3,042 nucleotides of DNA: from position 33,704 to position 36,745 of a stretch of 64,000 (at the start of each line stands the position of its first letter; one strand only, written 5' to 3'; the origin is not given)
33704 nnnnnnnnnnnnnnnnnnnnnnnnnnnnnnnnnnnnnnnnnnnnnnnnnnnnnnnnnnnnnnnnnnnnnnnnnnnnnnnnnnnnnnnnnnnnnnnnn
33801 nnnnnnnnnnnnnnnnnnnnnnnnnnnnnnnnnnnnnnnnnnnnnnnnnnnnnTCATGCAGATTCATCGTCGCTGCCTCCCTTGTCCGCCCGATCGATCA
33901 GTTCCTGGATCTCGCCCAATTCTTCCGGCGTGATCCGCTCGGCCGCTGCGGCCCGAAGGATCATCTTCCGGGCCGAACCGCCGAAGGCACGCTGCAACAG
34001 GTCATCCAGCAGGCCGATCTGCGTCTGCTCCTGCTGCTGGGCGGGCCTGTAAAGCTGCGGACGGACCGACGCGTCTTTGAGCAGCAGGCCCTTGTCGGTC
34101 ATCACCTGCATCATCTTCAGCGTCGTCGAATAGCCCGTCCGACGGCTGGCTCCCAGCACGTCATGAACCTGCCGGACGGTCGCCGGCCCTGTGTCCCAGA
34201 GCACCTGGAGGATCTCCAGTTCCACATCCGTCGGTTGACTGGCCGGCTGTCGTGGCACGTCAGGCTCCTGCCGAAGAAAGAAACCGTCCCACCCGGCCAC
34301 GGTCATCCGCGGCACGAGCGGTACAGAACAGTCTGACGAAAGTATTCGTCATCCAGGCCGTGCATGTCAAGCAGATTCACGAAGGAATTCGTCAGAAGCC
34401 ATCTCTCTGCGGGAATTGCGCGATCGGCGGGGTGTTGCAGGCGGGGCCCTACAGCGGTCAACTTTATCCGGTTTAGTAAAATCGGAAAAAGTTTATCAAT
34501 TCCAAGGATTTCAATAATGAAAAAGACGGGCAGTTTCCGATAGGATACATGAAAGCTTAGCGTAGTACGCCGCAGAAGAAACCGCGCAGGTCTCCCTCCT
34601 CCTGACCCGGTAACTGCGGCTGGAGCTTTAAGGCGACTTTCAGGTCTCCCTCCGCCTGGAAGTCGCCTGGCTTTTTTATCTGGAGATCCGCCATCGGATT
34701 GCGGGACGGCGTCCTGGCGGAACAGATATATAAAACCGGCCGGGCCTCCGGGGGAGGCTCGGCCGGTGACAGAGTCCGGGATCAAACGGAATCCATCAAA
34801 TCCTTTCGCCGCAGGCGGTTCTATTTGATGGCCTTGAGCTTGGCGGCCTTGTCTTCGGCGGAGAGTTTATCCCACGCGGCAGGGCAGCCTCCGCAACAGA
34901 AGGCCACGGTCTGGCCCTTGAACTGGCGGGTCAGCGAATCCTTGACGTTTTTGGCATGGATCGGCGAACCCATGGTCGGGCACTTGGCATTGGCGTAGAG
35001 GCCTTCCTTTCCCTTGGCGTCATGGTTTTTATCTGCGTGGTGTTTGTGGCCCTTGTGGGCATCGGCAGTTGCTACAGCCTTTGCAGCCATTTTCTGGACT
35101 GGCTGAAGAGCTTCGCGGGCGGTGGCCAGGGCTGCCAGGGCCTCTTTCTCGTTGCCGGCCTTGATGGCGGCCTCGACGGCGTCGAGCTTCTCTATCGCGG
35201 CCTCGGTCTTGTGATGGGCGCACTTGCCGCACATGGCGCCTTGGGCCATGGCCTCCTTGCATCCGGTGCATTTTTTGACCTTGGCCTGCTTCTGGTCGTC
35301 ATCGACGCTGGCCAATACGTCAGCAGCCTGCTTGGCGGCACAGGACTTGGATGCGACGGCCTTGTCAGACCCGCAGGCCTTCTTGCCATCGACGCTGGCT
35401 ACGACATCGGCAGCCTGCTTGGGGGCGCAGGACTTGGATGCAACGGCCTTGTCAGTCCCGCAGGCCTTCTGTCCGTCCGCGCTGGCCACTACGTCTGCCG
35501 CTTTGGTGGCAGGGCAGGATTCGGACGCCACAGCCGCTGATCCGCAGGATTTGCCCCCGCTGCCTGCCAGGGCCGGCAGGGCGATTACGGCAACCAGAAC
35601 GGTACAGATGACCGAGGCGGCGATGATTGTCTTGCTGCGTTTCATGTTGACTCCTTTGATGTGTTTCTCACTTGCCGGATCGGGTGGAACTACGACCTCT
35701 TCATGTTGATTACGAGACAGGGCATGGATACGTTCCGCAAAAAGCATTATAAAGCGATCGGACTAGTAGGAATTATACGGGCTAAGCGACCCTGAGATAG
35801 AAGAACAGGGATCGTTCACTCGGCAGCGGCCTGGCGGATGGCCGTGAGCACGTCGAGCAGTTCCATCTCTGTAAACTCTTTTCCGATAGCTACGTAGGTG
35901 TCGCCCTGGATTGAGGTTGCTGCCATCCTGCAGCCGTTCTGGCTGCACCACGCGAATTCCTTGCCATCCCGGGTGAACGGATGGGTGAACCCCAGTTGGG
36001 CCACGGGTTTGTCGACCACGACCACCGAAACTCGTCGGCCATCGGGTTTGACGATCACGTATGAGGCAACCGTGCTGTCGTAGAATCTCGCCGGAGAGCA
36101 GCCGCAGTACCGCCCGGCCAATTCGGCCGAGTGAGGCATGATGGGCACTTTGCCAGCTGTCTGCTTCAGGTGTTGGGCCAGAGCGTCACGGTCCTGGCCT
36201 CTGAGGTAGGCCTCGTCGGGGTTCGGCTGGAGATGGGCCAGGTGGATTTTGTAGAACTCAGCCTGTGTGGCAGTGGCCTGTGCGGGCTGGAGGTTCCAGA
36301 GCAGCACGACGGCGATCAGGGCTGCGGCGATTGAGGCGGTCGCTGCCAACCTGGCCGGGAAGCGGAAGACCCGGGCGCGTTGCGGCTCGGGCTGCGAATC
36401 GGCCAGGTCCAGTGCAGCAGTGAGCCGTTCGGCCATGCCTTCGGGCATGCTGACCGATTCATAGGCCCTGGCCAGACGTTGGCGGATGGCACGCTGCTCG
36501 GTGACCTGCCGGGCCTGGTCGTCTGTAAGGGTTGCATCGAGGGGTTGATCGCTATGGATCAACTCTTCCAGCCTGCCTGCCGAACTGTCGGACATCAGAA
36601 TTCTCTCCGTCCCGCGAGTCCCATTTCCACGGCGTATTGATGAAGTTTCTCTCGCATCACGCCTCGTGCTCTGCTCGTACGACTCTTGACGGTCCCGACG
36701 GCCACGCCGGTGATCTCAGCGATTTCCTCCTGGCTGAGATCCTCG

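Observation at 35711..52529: A small ECF regulon visible in one window: sigma gene, Cys-repeat protein and exported MsrA share GGAAC-N17-CGT(T/A)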

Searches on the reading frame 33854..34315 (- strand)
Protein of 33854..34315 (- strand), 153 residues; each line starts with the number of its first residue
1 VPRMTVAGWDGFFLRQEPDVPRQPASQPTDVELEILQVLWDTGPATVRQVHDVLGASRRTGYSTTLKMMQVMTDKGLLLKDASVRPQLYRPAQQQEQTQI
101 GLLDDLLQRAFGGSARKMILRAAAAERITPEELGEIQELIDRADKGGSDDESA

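Call 9: search_protein_families(library=pfam, proteins=[window:33854-34315:-], max_evalue=0.01)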
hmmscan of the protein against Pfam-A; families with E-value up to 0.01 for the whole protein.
window:33854-34315:- (153 aa): 2 families
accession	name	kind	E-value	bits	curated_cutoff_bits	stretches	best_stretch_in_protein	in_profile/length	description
PF03965.22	Penicillinase_R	-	3.1e-24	86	22.6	1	29-141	2-114/115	Penicillinase repressor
PF01978.25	TrmB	-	0.0036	17.6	25.6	1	29-92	7-65/68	Sugar-specific transcriptional regulator TrmB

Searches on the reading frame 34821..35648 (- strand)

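Call 9: search_protein_families(library=pfam, proteins=[window:34821-35648:-], max_evalue=0.01)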
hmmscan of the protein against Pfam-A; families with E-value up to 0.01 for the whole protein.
window:34821-35648:- (275 aa): 0 families

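Call 30: search_protein_families(library=ncbifam, proteins=[window:34821-35648:-], max_evalue=1)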
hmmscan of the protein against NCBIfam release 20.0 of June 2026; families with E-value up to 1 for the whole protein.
window:34821-35648:- (275 aa): 0 families

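Call 32: search_protein_families(library=pfam, proteins=[window:34821-35648:-], max_evalue=10)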
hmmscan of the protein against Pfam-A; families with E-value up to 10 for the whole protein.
window:34821-35648:- (275 aa): 3 families
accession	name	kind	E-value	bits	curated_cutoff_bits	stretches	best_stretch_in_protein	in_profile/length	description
PF24433.1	DUF7556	-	0.087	12.7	27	2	104-122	10-28/56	Family of unknown function (DUF7556)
PF12156.14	ATPase-cat_bd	-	0.095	13.9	27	1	237-264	13-40/86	Putative metal-binding domain of cation transport ATPase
PF14276.11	DUF4363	-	0.12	12.8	27.5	1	147-184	10-96/107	Domain of unknown function (DUF4363)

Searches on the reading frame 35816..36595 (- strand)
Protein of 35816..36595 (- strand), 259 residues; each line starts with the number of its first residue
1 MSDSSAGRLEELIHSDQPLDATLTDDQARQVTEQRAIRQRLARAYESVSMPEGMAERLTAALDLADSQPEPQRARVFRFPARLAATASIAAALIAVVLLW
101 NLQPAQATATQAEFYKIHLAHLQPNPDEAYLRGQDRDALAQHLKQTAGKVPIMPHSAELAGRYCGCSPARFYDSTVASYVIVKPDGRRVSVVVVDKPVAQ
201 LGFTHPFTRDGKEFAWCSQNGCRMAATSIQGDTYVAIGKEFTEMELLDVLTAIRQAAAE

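Call 9: search_protein_families(library=pfam, proteins=[window:35816-36595:-], max_evalue=0.01)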
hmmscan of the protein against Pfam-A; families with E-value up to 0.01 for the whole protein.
window:35816-36595:- (259 aa): 1 family
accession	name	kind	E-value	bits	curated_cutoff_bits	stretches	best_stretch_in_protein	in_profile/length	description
PF11859.13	DUF3379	-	0.00027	20.8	33.2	1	24-113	28-111/232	Protein of unknown function (DUF3379)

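Call 30: search_protein_families(library=ncbifam, proteins=[window:35816-36595:-], max_evalue=1)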
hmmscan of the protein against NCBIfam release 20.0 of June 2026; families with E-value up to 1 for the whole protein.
window:35816-36595:- (259 aa): 3 families
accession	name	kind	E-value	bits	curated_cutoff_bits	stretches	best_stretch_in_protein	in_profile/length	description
NF052375.1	antisigma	equivalog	0.00018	21.6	100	1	27-112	28-117/217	anti-sigma factor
NF038083.1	CU044_5270_fam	subfamily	0.0027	17.6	100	1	55-110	9-61/284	CU044_5270 family protein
NF052658.1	RsiV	equivalog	0.26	10.6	250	1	40-110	4-64/286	anti-sigma-V factor RsiV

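Call 32: search_protein_families(library=pfam, proteins=[window:35816-36595:-], max_evalue=10)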
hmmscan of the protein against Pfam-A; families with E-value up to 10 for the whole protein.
window:35816-36595:- (259 aa): 3 families
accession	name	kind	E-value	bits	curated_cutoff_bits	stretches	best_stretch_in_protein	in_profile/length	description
PF11859.13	DUF3379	-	0.00027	20.8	33.2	1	24-113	28-111/232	Protein of unknown function (DUF3379)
PF16225.10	DUF4884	-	0.13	12.5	30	1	165-183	15-33/49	Domain of unknown function (DUF4884)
PF18993.5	Rv0078B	-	0.24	11.9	27.1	1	54-78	5-29/63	Rv0078B-related antitoxin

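Call 46: find_homologous_proteins(query=window:35816-36595:-, max_evalue=0.00001)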
Query window:35816-36595:- (259 aa): 3 proteins with E <= 0.00001 among 8000 candidates.
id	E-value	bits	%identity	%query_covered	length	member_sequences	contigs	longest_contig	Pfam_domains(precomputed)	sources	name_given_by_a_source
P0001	9.6e-166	567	100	100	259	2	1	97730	-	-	-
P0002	4.1e-70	254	52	99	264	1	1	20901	-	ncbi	-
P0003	2.0e-68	249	54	99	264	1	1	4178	-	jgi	jgi:hypothetical protein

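Call 47: find_encoding_contigs(protein=P0002, flank=10000, max_places=3)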
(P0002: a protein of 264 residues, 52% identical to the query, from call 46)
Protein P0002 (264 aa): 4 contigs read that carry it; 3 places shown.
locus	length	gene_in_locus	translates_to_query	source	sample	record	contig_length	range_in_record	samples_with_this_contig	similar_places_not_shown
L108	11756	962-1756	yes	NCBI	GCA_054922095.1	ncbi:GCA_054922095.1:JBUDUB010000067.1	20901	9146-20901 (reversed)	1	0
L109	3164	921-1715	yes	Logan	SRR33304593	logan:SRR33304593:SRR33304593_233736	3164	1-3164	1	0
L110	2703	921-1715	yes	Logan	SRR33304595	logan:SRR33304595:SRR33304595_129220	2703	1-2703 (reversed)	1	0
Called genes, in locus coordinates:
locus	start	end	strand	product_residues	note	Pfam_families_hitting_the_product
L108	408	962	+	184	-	PF04542:Sigma70_r2, PF22029:PhyR_sigma2 (weak), PF08281:Sigma70_r4_2, PF04545:Sigma70_r4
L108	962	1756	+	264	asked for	-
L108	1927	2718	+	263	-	-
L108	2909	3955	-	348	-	PF01207:Dus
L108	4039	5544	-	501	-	-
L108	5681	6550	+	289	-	PF00483:NTP_transferase, PF12804:NTP_transf_3 (weak)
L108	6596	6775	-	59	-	-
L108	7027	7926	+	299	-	PF01882:DUF58, PF13519:VWA_2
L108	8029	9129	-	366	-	PF04307:YdjM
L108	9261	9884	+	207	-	PF00583:Acetyltransf_1, PF13508:Acetyltransf_7 (weak), PF13673:Acetyltransf_10 (weak)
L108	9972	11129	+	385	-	-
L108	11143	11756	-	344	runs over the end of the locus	PF04055:Radical_SAM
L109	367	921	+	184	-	PF04542:Sigma70_r2, PF22029:PhyR_sigma2 (weak), PF08281:Sigma70_r4_2, PF04545:Sigma70_r4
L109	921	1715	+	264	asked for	-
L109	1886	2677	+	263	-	-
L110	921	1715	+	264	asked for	-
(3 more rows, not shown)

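Call 48: find_encoding_contigs(protein=P0003, flank=10000, max_places=3)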
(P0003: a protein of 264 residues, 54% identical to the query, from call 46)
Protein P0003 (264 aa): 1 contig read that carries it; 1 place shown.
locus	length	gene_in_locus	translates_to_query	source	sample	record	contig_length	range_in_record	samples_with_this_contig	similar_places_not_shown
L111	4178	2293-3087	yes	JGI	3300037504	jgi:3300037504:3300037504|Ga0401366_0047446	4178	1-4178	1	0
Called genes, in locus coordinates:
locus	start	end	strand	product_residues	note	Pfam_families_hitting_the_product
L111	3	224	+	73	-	?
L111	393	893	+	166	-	-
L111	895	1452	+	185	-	PF11304:DUF3106 (weak)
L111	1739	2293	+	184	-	PF04542:Sigma70_r2, PF22029:PhyR_sigma2 (weak), PF08281:Sigma70_r4_2, PF04545:Sigma70_r4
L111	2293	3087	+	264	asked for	-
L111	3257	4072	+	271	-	-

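Call 57: search_protein_representatives(protein=window:35816-36595:-)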
Query: 259 residues. Proteins with E-value up to 0.001 (for the whole library): 144; up to 1e-10: 85; up to 1e-30: 4. The best 144 are listed.
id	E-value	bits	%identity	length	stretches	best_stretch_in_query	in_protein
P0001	3.1e-166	567.1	100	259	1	1-259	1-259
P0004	5.7e-41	157.1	43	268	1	8-257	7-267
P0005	1.5e-33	132.8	37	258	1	8-251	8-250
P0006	1.7e-33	132.7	36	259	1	8-253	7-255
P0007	3.2e-25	105.6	36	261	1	28-249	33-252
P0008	7.4e-25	104.4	35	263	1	8-252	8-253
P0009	3.2e-24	102.3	37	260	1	8-239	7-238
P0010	1.1e-22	97.2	33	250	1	16-250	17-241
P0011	1.2e-22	97.2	35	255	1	30-251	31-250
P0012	2.4e-22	96.2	32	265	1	20-241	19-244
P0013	3.5e-22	95.6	33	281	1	6-253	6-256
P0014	1.5e-21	93.5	36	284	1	13-246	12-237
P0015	3.4e-20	89.1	33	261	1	23-244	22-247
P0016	6.3e-20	88.2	34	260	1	21-251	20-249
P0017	1.6e-19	86.9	33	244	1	5-246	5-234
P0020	2.1e-18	83.3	34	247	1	6-239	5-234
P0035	2.0e-16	76.8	32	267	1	30-251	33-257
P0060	3.6e-13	66.1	32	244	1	35-249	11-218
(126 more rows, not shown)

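Call 68: find_encoding_contigs(protein=P0007, flank=8000, max_places=2)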
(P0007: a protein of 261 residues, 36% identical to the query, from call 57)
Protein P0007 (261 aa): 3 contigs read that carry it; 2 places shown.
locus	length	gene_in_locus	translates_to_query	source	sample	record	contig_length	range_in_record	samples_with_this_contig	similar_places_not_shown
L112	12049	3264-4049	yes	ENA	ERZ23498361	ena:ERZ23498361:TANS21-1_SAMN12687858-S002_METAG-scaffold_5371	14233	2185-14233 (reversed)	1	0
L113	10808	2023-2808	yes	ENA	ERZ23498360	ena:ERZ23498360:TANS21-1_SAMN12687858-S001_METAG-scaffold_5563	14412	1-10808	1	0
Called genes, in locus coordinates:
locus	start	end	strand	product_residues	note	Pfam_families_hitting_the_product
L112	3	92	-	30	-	?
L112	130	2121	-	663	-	PF07715:Plug, PF00593:TonB_dep_Rec_b-barrel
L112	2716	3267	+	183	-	PF04542:Sigma70_r2, PF22029:PhyR_sigma2 (faint), PF08281:Sigma70_r4_2, PF04545:Sigma70_r4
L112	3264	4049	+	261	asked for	-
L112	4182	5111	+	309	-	PF11494:Ta0938 (faint), PF12156:ATPase-cat_bd (faint), PF24273:TRASH_HVO_1752_C (faint)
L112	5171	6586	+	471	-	PF02321:OEP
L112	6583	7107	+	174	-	PF04945:YHS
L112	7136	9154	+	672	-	PF19335:HMBD, PF25919:BSH_CusB, PF25973:BSH_CzcB, PF25944:Beta-barrel_RND (weak), PF25954:Beta-barrel_RND_2, PF19335:HMBD, PF11827:DUF3347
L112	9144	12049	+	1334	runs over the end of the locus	PF00873:ACR_tran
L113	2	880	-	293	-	?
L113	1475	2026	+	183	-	PF04542:Sigma70_r2, PF22029:PhyR_sigma2 (faint), PF08281:Sigma70_r4_2, PF04545:Sigma70_r4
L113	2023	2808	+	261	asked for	-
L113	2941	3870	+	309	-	PF11494:Ta0938 (faint), PF12156:ATPase-cat_bd (faint), PF24273:TRASH_HVO_1752_C (faint)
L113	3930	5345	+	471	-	PF02321:OEP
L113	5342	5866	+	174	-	PF04945:YHS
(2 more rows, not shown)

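Call 69: find_encoding_contigs(protein=P0010, flank=8000, max_places=2)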
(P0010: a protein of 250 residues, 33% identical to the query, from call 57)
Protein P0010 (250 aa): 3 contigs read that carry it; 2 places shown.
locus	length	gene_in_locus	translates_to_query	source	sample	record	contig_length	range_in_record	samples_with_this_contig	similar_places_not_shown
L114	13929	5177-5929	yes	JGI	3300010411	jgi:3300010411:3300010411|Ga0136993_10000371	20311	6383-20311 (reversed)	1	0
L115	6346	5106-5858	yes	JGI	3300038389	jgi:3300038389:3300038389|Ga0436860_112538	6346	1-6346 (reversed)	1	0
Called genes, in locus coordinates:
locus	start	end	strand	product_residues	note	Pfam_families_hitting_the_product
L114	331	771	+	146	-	-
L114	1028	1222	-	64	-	-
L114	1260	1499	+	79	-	-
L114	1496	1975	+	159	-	PF12682:Flavodoxin_4 (faint), PF12724:Flavodoxin_5 (faint)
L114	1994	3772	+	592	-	PF02554:CstA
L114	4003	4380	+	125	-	-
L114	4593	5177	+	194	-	PF04542:Sigma70_r2, PF22029:PhyR_sigma2 (faint), PF08281:Sigma70_r4_2, PF04545:Sigma70_r4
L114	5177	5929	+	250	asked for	-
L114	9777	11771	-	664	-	PF13513:HEAT_EZ (faint), PF03130:HEAT_PBS (faint), PF02985:HEAT (faint), PF13646:HEAT_2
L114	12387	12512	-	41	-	-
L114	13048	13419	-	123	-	PF11964:SpoIIAA-like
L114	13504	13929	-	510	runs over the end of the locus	PF13541:ChlI, PF00493:MCM (faint), PF01078:Mg_chelatase, PF07728:AAA_5 (weak), PF13335:Mg_chelatase_C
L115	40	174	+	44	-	-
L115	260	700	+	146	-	-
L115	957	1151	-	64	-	-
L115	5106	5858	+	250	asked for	-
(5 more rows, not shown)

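Call 70: find_encoding_contigs(protein=P0012, flank=8000, max_places=1)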
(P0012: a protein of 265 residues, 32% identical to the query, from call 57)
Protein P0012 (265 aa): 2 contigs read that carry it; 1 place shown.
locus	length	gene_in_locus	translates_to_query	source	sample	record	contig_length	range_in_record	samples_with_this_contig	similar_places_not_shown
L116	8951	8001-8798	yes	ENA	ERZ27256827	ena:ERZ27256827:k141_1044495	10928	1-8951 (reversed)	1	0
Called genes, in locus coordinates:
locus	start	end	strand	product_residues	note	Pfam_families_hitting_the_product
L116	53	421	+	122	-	PF01740:STAS, PF13466:STAS_2 (weak)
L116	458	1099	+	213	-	PF04367:DUF502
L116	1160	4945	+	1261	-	PF03176:MMPL, PF02460:Patched, PF12349:Sterol-sensing, PF03176:MMPL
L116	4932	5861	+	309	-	PF17131:TP_0789-like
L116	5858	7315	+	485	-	-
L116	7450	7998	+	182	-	PF04542:Sigma70_r2, PF22029:PhyR_sigma2 (weak), PF08281:Sigma70_r4_2, PF04545:Sigma70_r4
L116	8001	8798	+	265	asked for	-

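Call 71: find_encoding_contigs(protein=P0020, flank=8000, max_places=1)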
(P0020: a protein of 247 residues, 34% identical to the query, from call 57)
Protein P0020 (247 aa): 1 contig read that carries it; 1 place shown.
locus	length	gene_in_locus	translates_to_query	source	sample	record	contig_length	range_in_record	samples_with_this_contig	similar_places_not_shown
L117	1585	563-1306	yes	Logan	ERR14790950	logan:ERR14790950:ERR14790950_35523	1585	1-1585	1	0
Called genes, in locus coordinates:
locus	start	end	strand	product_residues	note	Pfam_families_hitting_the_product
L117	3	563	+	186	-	?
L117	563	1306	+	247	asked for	-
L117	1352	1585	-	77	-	?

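Call 72: find_encoding_contigs(protein=P0035, flank=8000, max_places=1)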
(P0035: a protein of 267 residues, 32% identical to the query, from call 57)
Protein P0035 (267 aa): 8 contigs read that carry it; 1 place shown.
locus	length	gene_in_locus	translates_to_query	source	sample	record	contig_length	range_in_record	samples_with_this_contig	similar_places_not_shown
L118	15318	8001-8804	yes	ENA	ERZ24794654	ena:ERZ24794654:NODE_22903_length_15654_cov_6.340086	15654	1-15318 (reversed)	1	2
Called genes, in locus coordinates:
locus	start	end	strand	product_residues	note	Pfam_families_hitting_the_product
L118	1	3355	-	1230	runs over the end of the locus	?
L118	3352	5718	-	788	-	PF19335:HMBD, PF25919:BSH_CusB, PF25973:BSH_CzcB, PF25944:Beta-barrel_RND (weak), PF25954:Beta-barrel_RND_2, PF19335:HMBD, PF11827:DUF3347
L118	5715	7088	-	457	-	PF02321:OEP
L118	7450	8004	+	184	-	PF04542:Sigma70_r2, PF22029:PhyR_sigma2 (weak), PF08281:Sigma70_r4_2, PF04545:Sigma70_r4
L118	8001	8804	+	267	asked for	-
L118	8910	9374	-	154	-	PF13690:CheX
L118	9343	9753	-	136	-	PF00072:Response_reg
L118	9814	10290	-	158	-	PF03975:CheD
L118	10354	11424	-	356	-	PF00072:Response_reg, PF01339:CheB_methylest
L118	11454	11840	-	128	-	PF00072:Response_reg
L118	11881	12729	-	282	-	PF03705:CheR_N, PF01739:CheR, PF08242:Methyltransf_12 (faint), PF13649:Methyltransf_25 (faint)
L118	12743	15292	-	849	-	PF01627:Hpt, PF02895:H-kinase_dim, PF02518:HATPase_c, PF01584:CheW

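Call 73: find_encoding_contigs(protein=P0060, flank=8000, max_places=1)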
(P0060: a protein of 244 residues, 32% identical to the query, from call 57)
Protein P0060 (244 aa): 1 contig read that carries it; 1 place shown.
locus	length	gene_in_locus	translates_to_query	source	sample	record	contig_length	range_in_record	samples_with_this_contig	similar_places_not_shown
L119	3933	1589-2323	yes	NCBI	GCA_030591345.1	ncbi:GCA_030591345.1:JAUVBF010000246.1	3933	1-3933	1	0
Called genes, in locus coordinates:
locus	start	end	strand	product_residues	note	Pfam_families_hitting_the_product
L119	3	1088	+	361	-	?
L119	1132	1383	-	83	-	PF01106:NifU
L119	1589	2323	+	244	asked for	-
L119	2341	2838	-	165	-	-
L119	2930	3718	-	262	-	-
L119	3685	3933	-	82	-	?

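Call 76: predict_structure(alignment_id=A4)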
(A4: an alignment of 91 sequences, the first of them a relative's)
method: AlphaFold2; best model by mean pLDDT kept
length: 259 residues; sequences in the alignment: 91
mean_pLDDT: 89.8   pTM: 0.64
mean pLDDT of the five models: 89.8, 88.6, 88.4, 88.4, 88.0
residues with pLDDT >= 90: 199; 70-90: 31; 50-70: 22; < 50: 7
segments of 3 or more residues with pLDDT < 50: 77-79
pLDDT, mean of each block of 10 residues (from residue 1): 77 94 95 96 92 94 86 53 54 74 76 96 90 96 97 95 97 97 97 97 96 96 97 98 97 97
secondary structure, 60 per line:
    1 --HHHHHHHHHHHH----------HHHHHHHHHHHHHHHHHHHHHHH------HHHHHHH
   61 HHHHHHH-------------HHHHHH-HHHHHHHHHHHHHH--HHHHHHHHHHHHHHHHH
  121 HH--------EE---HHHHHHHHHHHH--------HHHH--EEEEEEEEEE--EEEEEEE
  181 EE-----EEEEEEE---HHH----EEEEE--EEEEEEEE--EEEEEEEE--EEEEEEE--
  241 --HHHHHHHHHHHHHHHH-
elements in order: H3-14 H25-47 H54-67 H81-86 H88-101 H104-122 H136-147 H156-159 E162-171 E174-182 E188-194 E205-209 E212-219 E222-229 E232-238 H243-258

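Call 78: fold_search(model_id=the predicted structure, library=pdb)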
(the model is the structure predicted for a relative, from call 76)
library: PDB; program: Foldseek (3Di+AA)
matches with E <= 10: 1337; with E <= 0.001: 0
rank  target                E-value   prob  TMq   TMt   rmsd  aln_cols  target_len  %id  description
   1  1vr8                  4.7e-03  1.00  0.30  0.53   4.3       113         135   13  Crystal structure of GTP binding regulator (TM1622) from Thermotoga Maritima at 1.75 A resolution (released 2005-03-15)
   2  1i4u_A                1.2e-02  0.18  0.12  0.15  17.2       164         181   12  THE C1 SUBUNIT OF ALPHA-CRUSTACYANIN (released 2001-09-19)
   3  3v7b_B                1.3e-02  0.98  0.25  0.40   6.0       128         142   17  Dip2269 protein from corynebacterium diphtheriae (released 2012-01-11)
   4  3v7b_A                1.5e-02  0.99  0.27  0.42   5.6       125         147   16  Dip2269 protein from corynebacterium diphtheriae (released 2012-01-11)
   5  5uc0_B                3.2e-02  0.51  0.17  0.25  13.9       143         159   10  Crystal Structure of Beta-barrel-like, Uncharacterized Protein of COG5400 from Brucella abortus (released 2017-02-08)
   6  6jwp_J                3.4e-02  0.77  0.22  0.36  11.7       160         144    8  crystal structure of EGOC (released 2019-12-11)
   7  2jkf                  4.3e-02  0.75  0.23  0.32  15.1       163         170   10  Plasmodium falciparum profilin (released 2008-09-23)
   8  8z9d_P                5.4e-02  0.51  0.19  0.24  10.2       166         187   14  cryo-EM structure of PSII-LHCII megacomplex from spinach (released 2024-11-13)
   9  4esq                  5.4e-02  0.28  0.17  0.21  14.8       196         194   11  Crystal structure of the extracellular domain of PknH from Mycobacterium tuberculosis (released 2012-07-18)
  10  2jkg_A                6.4e-02  0.69  0.23  0.33  15.1       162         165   10  Plasmodium falciparum profilin (released 2008-09-23)
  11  7dru_A                6.4e-02  0.33  0.15  0.25  14.6       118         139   12  Crystal Structure of the Dog Lipocalin Allergen Can f 1 (released 2021-11-10)
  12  2uzs                  6.8e-02  0.20  0.13  0.22  13.4       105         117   13  A transforming mutation in the pleckstrin homology domain of AKT1 in cancer (AKT1-PH_E17K) (released 2007-07-17)
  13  3uew                  7.6e-02  0.21  0.14  0.21  14.8       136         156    8  Bovine beta-lactoglobulin complex with palmitic acid (released 2011-11-09)
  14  3pu2_B                8.0e-02  0.16  0.16  0.23  13.9       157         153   11  Crystal Structure of the Q3J4M4_RHOS4 protein from Rhodobacter sphaeroides. Northeast Structural Genomics Consortium T (released 2010-12-15)
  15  6b9x_B                8.5e-02  0.99  0.16  0.33   4.4        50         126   18  Crystal structure of Ragulator (released 2017-11-08)
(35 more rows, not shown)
